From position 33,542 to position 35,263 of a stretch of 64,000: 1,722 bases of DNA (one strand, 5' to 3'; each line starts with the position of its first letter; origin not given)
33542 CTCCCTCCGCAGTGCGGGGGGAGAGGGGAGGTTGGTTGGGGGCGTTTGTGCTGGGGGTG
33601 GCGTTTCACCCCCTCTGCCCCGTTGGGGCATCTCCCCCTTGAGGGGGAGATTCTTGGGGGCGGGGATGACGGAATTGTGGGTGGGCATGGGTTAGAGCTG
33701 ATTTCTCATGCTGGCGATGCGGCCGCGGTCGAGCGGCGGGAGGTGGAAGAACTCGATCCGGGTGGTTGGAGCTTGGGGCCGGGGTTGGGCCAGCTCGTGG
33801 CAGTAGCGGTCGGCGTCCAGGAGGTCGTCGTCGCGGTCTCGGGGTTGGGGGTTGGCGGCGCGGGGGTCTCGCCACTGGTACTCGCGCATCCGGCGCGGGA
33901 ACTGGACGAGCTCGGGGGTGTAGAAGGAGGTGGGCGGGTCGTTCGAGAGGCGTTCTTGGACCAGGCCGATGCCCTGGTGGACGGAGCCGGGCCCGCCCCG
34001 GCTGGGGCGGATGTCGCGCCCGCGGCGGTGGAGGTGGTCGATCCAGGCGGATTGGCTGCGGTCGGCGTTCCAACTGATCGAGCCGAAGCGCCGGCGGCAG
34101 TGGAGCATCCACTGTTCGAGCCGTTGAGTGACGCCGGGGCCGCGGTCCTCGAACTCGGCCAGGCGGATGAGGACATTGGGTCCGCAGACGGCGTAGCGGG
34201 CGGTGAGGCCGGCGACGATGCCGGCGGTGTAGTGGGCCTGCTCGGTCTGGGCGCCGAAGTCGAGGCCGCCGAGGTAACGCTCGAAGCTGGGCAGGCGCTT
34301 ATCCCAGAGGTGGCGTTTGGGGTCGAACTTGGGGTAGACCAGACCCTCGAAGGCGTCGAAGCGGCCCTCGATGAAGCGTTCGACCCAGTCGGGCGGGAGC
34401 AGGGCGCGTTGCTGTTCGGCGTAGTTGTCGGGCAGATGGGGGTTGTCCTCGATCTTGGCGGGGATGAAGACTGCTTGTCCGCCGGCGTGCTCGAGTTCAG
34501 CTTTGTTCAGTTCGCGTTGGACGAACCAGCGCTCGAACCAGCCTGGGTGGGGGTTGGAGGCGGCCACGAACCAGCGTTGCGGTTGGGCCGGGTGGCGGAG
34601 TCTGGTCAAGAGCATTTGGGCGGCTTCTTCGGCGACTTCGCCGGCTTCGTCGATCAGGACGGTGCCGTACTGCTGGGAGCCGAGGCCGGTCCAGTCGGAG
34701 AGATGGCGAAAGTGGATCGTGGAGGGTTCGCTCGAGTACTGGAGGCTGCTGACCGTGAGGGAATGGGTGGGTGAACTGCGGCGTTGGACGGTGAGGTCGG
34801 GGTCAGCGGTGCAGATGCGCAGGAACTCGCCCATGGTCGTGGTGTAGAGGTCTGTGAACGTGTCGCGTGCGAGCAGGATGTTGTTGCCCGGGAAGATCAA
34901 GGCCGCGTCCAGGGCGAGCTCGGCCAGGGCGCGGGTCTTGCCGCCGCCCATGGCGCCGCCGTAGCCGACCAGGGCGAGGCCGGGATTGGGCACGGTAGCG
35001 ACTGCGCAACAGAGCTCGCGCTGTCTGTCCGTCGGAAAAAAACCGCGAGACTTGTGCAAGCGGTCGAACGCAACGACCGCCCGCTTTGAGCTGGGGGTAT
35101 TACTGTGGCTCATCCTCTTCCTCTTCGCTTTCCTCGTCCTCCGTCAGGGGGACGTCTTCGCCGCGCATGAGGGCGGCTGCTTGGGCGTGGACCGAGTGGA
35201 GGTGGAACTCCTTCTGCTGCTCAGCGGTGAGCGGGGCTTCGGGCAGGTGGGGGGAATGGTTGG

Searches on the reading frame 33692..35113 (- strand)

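Call 23: search_protein_families(library=pfam, proteins=[window:33692-35113:-], max_evalue=0.001)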
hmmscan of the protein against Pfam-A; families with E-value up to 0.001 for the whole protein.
window:33692-35113:- (473 aa): 2 families
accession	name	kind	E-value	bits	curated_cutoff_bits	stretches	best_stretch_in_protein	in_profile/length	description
PF03237.21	Terminase_6N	-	2.2e-09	37.8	22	1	52-262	3-210/215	Terminase large subunit, T4likevirus-type, N-terminal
PF04466.19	Terminase_3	-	1.3e-07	31.8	23.2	1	52-234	8-182/201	Phage terminase large subunit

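Call 87: search_protein_families(library=ncbifam, proteins=[window:33692-35113:-], max_evalue=0.01)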
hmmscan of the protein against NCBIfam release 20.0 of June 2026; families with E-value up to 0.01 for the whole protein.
window:33692-35113:- (473 aa): 1 family
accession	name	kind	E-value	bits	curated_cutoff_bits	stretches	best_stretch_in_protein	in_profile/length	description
TIGR01547.1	phage_term_2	equivalog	1.6e-11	44.2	105.05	1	53-295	8-240/396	PBSX family phage terminase large subunit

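Call 88: search_protein_families(library=phrogs, proteins=[window:33692-35113:-], max_evalue=0.001)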
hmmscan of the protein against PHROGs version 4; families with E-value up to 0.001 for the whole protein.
window:33692-35113:- (473 aa): 7 families
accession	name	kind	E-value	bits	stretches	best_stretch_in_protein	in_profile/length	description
phrog_2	-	head and packaging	1.3e-26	94.7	1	51-440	282-590/807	terminase large subunit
phrog_979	-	head and packaging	4.8e-12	46.3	1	51-200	171-316/642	terminase large subunit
phrog_5653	-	head and packaging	4.6e-08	34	0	255-289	6-41/199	terminase large subunit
phrog_10250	-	head and packaging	1.4e-06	29.2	1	239-438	5-211/228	terminase large subunit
phrog_3717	-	head and packaging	1.7e-05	25.4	1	150-295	125-267/277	terminase large subunit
phrog_9526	-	head and packaging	8.2e-05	23.2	0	146-205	123-182/280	terminase large subunit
phrog_6672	-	head and packaging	9.7e-05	22.9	1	349-439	38-126/145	terminase large subunit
